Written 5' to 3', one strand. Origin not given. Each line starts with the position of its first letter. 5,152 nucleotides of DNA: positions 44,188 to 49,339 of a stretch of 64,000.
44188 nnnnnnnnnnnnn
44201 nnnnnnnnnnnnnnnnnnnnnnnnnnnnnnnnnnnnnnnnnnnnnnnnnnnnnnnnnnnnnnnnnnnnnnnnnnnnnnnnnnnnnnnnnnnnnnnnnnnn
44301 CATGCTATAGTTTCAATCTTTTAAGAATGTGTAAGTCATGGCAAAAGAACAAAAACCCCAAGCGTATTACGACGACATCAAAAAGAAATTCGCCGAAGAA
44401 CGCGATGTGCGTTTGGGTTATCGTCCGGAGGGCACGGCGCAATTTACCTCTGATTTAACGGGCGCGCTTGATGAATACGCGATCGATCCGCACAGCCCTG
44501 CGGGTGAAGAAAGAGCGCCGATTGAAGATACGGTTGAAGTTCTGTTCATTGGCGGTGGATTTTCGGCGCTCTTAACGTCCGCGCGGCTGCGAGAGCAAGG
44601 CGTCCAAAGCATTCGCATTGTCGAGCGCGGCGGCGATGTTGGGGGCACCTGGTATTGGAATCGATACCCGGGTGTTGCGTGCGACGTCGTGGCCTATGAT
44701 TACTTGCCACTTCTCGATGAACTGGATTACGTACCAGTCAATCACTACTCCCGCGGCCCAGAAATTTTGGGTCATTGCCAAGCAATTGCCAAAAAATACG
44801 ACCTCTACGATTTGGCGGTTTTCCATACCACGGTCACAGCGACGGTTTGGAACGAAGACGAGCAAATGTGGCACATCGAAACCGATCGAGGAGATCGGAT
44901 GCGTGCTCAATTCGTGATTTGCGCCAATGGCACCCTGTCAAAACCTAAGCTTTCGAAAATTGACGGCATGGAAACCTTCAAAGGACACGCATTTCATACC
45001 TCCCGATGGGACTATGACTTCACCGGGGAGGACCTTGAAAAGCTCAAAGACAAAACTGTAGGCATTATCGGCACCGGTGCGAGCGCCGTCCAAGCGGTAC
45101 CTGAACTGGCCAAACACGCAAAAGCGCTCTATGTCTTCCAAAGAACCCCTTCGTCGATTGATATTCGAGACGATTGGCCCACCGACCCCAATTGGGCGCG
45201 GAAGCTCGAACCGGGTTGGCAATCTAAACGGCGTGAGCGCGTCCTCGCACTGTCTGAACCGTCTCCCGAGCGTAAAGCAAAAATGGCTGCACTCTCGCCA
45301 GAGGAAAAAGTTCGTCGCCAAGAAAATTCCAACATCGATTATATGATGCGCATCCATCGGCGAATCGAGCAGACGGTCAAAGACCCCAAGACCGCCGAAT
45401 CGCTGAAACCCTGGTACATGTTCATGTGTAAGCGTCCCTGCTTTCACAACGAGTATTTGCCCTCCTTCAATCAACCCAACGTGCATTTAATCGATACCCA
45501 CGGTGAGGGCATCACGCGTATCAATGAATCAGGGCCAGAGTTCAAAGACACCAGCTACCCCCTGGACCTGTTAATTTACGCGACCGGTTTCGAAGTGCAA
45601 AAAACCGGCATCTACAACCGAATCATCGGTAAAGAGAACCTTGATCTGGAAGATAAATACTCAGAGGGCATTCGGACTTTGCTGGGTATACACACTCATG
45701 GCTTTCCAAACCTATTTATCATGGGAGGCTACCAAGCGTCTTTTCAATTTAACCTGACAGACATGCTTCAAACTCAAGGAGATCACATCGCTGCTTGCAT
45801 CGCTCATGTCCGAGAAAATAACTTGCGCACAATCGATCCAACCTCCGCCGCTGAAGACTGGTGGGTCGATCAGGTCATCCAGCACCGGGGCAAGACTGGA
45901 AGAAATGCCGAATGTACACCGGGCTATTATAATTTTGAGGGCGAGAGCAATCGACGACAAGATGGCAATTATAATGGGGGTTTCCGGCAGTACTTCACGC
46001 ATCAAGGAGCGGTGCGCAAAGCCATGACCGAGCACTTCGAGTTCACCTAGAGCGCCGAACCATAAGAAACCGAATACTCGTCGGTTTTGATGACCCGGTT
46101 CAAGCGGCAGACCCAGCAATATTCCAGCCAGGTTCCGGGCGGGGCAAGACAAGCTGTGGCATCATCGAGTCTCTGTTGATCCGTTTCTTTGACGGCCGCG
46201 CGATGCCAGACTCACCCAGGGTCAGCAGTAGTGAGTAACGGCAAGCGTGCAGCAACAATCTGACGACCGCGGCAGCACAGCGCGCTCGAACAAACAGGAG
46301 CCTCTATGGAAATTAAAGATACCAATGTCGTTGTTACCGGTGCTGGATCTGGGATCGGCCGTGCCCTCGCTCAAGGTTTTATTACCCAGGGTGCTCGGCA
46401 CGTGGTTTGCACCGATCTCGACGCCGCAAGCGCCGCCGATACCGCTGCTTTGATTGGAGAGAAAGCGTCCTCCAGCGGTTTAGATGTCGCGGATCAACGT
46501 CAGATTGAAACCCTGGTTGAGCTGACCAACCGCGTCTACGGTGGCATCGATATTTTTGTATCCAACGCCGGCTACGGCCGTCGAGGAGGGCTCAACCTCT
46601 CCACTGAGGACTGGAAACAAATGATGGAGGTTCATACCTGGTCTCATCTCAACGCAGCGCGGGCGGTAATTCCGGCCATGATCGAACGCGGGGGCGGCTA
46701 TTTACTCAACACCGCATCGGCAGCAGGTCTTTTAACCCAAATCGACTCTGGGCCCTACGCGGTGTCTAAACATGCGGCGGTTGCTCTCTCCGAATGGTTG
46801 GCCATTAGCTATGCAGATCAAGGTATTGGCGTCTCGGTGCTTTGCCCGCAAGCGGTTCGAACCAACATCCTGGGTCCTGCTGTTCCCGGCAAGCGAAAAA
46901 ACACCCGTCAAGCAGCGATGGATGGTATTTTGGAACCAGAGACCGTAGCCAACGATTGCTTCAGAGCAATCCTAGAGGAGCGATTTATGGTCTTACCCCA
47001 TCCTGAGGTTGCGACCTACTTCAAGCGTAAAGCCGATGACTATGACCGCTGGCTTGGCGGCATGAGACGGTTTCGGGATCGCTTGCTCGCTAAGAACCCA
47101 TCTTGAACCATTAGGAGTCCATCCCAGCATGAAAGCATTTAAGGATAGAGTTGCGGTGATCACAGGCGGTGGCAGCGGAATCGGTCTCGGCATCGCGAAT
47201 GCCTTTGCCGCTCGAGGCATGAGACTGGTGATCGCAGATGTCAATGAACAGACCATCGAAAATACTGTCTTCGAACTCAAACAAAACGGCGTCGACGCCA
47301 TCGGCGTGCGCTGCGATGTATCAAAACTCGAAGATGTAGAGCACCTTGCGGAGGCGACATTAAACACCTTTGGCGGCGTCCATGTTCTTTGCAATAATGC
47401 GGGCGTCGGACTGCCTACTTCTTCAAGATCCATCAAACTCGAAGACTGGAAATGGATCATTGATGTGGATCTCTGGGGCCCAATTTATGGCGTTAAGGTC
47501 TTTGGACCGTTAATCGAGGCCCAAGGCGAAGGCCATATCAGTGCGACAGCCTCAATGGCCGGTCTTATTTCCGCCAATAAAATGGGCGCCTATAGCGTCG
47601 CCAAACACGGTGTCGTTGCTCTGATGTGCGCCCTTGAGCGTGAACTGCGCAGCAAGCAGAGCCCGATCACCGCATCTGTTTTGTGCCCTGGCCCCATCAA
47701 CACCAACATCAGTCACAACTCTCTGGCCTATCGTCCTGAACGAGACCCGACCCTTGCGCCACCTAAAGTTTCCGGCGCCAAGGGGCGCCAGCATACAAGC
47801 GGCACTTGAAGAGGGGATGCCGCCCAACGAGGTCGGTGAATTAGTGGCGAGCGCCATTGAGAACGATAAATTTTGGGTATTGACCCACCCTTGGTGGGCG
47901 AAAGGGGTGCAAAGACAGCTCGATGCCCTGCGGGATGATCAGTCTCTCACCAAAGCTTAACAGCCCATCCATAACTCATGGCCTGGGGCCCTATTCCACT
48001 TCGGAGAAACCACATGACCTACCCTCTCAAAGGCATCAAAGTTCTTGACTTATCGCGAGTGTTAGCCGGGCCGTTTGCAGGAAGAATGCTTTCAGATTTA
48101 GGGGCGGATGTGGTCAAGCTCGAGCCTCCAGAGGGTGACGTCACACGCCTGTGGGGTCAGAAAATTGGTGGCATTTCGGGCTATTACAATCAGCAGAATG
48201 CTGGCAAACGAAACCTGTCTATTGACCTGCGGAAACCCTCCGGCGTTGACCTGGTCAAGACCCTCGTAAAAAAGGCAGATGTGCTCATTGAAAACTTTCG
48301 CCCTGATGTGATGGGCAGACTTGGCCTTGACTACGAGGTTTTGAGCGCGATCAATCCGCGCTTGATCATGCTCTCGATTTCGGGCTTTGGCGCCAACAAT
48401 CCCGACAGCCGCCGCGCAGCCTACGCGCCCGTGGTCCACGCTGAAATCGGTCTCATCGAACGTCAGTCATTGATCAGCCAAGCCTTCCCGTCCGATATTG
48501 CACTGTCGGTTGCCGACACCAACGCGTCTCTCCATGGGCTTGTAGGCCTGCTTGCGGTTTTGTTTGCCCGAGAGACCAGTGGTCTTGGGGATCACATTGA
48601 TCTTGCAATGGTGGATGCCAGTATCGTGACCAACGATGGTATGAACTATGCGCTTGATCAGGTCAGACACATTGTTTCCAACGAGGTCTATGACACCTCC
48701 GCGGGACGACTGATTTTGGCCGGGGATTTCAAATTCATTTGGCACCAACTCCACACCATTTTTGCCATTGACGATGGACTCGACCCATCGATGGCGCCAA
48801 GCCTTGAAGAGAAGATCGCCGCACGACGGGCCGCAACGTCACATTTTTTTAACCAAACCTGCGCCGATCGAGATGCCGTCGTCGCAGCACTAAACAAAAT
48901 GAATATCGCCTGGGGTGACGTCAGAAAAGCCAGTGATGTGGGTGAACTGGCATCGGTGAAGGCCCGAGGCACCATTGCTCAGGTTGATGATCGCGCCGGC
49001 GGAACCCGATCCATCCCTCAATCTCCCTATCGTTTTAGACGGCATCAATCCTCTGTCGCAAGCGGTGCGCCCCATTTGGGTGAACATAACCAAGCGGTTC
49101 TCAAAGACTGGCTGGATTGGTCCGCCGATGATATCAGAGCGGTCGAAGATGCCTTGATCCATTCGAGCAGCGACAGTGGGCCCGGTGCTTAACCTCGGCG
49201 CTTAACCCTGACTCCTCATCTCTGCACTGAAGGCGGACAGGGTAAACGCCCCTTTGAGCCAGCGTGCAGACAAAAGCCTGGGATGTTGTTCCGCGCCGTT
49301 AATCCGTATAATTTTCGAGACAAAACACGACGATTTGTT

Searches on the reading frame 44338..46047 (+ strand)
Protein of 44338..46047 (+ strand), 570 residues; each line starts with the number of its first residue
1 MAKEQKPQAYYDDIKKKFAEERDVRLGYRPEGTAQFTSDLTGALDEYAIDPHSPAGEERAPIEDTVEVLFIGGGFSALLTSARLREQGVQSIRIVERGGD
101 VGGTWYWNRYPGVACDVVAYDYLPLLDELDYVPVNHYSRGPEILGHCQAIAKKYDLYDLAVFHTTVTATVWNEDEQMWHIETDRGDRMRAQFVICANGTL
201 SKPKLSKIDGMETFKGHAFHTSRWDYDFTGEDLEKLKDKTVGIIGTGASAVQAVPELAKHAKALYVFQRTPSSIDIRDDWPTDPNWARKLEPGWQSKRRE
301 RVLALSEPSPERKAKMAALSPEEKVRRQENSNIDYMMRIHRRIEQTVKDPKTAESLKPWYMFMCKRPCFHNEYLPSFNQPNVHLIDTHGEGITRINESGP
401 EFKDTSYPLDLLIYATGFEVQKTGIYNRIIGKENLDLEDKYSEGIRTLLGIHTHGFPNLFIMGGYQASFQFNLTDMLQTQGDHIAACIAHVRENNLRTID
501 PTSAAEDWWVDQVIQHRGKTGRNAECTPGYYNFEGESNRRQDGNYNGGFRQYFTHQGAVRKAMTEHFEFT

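Call 27: search_protein_families(library=pfam, proteins=[window:44338-46047:+], max_evalue=0.00001)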
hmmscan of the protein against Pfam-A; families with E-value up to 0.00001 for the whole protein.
window:44338-46047:+ (570 aa): 3 families
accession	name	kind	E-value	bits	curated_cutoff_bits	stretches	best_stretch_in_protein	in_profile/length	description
PF13738.12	Pyr_redox_3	-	8.7e-12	45.3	30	1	71-272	3-198/305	Pyridine nucleotide-disulphide oxidoreductase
PF13450.12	NAD_binding_8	-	3e-08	34.3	21.9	1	71-119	2-49/68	NAD(P)-binding Rossmann-like domain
PF00743.25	FMO-like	-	8.7e-08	31.5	22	1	118-272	66-217/532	Flavin-binding monooxygenase-like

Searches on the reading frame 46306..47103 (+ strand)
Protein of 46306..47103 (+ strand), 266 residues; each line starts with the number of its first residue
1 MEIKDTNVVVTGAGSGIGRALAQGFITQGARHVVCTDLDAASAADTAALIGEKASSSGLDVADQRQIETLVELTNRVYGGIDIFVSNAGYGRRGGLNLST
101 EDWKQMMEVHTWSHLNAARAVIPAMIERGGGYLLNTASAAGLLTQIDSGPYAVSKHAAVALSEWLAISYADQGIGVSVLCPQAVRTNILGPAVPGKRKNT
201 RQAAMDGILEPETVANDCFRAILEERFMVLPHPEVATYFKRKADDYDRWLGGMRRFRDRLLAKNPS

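Call 27: search_protein_families(library=pfam, proteins=[window:46306-47103:+], max_evalue=0.00001)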
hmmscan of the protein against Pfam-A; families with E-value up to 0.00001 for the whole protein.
window:46306-47103:+ (266 aa): 3 families
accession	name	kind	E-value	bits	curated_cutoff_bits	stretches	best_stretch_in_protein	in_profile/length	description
PF00106.31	adh_short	-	2e-40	138.8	26.6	1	7-191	2-189/195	short chain dehydrogenase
PF13561.12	adh_short_C2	-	8.1e-34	117.7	27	1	12-216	1-211/236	Enoyl-(Acyl carrier protein) reductase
PF08659.16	KR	-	1.5e-08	35.2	22.6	1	8-164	3-162/180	KR domain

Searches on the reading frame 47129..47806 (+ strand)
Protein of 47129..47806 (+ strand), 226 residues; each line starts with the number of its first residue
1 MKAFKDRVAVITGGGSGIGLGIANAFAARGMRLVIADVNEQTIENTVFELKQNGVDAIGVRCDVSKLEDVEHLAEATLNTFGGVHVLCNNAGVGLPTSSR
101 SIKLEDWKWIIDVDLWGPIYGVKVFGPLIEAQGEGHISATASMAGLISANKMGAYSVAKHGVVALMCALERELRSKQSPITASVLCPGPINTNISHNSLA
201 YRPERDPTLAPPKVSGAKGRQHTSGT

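Call 27: search_protein_families(library=pfam, proteins=[window:47129-47806:+], max_evalue=0.00001)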
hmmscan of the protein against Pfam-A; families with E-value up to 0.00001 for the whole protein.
window:47129-47806:+ (226 aa): 3 families
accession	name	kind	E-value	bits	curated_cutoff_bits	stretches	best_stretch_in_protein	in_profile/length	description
PF00106.31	adh_short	-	1.1e-43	149.4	26.6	1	7-198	1-190/195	short chain dehydrogenase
PF13561.12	adh_short_C2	-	1.3e-33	116.9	27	1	16-197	6-183/236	Enoyl-(Acyl carrier protein) reductase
PF08659.16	KR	-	1.4e-10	41.8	22.6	1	10-166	4-160/180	KR domain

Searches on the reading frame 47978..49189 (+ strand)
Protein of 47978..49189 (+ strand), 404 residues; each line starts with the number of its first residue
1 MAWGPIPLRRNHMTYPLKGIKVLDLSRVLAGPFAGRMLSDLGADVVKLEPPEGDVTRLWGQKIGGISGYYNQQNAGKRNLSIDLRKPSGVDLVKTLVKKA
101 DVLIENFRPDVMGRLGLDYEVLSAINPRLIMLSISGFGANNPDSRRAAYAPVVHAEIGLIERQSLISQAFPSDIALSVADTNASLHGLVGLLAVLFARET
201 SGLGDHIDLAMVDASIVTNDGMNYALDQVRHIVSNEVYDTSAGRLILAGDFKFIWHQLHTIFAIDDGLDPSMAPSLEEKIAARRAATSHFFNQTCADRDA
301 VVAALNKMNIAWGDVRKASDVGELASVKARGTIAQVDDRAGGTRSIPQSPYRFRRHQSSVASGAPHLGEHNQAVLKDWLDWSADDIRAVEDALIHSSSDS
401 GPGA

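Call 27: search_protein_families(library=pfam, proteins=[window:47978-49189:+], max_evalue=0.00001)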
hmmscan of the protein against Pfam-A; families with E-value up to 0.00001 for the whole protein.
window:47978-49189:+ (404 aa): 1 family
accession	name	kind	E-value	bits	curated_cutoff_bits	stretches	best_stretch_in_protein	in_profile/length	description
PF02515.22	CoA_transf_3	-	2.2e-80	270.9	23.3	1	17-371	1-366/366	CoA-transferase family III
